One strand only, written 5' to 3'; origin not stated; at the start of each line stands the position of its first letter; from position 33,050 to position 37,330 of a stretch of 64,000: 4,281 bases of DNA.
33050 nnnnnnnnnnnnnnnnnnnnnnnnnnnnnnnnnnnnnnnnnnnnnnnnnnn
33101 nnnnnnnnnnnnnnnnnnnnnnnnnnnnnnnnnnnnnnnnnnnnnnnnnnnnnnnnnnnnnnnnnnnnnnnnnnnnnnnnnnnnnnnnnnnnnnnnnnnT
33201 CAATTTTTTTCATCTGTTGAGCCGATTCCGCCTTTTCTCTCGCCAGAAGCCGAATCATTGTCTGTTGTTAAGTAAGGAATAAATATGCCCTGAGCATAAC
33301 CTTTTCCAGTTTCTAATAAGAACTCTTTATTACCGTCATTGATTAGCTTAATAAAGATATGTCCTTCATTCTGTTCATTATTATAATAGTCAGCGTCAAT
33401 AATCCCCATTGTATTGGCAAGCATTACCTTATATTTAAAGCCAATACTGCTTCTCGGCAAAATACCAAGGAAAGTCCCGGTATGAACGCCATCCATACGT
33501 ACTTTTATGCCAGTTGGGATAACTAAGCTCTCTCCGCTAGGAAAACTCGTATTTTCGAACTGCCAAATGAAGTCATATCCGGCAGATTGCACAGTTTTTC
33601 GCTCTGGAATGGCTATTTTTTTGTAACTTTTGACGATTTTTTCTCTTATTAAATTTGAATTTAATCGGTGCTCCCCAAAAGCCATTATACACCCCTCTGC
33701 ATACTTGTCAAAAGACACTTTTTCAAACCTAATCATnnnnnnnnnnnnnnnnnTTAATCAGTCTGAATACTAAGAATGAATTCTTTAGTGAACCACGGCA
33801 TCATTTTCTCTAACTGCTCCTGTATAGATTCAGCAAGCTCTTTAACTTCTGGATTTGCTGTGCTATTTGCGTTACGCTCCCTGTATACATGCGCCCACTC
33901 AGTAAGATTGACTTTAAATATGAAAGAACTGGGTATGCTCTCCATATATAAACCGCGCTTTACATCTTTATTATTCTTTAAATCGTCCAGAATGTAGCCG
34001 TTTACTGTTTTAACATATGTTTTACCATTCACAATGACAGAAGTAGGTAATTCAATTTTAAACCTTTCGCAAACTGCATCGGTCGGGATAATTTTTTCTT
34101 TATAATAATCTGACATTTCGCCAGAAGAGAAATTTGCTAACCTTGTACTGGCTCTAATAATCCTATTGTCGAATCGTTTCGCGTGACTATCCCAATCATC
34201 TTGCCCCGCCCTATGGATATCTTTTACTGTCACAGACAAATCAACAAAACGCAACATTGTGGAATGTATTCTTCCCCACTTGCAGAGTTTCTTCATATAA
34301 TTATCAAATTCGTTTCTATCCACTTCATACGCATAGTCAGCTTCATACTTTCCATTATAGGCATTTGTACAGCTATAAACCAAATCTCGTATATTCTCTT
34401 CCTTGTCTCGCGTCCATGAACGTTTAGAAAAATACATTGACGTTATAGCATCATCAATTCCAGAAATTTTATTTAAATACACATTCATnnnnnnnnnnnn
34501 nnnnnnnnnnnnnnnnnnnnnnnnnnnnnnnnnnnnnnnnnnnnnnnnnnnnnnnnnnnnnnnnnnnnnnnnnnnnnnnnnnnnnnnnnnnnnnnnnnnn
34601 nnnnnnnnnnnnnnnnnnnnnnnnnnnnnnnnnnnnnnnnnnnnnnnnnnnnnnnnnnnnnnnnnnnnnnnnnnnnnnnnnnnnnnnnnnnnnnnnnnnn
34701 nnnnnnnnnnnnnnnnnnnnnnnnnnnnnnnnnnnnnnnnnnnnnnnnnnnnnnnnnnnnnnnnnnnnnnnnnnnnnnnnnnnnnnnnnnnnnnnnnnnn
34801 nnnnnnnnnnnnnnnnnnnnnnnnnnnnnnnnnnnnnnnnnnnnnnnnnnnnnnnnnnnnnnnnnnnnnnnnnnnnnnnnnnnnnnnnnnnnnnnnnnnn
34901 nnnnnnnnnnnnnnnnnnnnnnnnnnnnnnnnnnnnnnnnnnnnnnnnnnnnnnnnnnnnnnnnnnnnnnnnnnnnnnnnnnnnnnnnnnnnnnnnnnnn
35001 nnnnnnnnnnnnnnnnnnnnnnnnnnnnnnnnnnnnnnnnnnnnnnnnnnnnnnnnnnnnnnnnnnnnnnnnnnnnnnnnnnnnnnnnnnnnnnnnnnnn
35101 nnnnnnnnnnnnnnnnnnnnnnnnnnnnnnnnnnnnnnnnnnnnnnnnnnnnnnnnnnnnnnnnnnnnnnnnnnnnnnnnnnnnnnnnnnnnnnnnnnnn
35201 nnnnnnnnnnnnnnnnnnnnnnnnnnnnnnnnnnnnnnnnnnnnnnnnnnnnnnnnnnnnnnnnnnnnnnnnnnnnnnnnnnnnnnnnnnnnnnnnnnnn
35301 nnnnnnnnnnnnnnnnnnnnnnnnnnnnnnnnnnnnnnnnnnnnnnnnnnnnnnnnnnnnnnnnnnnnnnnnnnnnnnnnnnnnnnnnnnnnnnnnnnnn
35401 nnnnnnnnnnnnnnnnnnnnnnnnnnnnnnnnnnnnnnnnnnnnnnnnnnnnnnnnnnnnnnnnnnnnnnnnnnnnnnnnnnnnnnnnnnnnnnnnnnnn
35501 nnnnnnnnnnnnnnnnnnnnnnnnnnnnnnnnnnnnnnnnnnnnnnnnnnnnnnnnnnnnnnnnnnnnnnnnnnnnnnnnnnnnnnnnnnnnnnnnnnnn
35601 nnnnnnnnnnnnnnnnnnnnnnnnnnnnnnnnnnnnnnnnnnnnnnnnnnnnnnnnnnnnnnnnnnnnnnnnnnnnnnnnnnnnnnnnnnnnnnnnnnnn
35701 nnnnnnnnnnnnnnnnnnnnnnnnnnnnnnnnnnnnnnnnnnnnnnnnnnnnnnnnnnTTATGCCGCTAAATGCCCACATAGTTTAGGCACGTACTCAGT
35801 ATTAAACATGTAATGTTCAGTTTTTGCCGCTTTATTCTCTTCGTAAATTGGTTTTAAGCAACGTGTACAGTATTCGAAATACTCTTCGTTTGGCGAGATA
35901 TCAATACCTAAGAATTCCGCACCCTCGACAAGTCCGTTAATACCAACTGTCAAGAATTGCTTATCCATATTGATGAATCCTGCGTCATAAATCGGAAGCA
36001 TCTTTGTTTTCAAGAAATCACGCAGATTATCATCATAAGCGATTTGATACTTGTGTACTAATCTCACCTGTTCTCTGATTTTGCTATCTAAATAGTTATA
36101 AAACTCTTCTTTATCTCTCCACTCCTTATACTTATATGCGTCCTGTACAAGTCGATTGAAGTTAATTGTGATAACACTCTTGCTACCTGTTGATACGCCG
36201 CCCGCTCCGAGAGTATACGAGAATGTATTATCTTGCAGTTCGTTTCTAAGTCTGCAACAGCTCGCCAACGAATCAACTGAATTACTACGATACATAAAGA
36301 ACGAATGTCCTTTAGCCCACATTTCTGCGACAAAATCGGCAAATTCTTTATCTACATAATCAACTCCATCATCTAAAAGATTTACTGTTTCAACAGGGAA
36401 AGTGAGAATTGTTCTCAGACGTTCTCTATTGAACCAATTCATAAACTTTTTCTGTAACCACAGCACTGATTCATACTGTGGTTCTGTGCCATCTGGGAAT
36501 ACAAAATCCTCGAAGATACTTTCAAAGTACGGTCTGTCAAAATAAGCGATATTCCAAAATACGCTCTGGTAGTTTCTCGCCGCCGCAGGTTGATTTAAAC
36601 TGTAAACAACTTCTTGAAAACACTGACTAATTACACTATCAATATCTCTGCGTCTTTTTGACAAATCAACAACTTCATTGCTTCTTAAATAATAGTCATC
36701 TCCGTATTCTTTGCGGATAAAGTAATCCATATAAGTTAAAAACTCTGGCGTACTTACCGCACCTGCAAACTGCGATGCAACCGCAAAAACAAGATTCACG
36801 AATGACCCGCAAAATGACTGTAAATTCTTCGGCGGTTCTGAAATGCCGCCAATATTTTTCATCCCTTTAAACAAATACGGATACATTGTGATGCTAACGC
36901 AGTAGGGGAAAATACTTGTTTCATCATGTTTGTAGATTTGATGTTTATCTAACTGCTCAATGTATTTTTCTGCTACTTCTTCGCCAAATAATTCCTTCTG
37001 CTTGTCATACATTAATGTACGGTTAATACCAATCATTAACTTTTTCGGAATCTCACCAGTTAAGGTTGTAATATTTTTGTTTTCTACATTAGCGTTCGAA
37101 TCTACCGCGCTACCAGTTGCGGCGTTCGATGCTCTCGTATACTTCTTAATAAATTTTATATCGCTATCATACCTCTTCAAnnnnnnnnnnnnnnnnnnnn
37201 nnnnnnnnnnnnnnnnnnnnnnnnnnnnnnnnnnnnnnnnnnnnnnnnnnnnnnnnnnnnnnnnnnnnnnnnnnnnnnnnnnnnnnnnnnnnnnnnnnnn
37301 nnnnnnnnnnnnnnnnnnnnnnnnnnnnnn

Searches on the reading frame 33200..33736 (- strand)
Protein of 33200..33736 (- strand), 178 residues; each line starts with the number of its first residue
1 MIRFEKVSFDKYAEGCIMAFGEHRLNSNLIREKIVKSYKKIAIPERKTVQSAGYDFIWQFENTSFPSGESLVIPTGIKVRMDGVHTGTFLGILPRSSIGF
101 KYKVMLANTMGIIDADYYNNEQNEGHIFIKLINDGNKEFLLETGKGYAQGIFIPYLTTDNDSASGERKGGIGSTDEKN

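Call 72: search_protein_families(library=pfam, max_evalue=0.001, proteins=[window:33200-33736:-])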
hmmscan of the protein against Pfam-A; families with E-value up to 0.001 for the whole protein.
window:33200-33736:- (178 aa): 1 family
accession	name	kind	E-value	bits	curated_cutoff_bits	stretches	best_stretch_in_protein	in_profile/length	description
PF00692.24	dUTPase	-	3.1e-13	50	22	1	40-158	2-109/129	dUTPase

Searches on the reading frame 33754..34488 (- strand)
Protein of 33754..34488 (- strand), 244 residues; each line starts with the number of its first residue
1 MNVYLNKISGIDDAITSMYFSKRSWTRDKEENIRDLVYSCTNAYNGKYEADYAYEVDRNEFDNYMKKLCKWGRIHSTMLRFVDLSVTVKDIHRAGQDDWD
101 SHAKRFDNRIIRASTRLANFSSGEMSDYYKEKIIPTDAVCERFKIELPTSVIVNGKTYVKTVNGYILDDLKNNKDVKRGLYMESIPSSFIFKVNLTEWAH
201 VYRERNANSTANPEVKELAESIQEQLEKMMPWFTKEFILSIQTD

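Call 72: search_protein_families(library=pfam, max_evalue=0.001, proteins=[window:33754-34488:-])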
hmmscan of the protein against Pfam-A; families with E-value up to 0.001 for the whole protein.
window:33754-34488:- (244 aa): 1 family
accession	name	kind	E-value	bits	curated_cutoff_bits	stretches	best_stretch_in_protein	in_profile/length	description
PF02511.20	Thy1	-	6.6e-08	33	24.8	1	51-232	30-191/191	Thymidylate synthase complementing protein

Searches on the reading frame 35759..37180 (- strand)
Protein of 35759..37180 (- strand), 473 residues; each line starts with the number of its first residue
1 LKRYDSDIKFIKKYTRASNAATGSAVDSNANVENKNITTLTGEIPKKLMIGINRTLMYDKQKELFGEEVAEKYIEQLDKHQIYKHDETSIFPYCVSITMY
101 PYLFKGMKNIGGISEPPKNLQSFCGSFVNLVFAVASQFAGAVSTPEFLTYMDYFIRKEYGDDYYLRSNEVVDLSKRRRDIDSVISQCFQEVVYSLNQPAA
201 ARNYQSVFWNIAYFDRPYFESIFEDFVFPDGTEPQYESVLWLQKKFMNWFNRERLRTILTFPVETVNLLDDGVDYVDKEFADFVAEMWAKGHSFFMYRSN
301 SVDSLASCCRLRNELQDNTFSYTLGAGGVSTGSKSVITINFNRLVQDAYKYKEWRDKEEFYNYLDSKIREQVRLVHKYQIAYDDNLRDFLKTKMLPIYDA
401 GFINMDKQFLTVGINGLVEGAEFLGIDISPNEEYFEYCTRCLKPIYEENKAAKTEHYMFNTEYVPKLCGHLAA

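Call 10: search_protein_families(library=phrogs, max_evalue=0.00001, proteins=[window:35759-37180:-])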
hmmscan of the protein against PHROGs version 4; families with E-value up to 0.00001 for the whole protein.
window:35759-37180:- (473 aa): 2 families
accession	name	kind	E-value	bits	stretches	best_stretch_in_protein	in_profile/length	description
phrog_25611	-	DNA, RNA and nucleotide metabolism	1.6e-109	368.2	1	10-464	42-460/978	anaerobic ribonucleoside reductase large subunit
phrog_487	-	moron, auxiliary metabolic gene and host takeover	3.1e-10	39.9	1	26-213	109-302/718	NrdD-like anaerobic ribonucleotide reductase large subunit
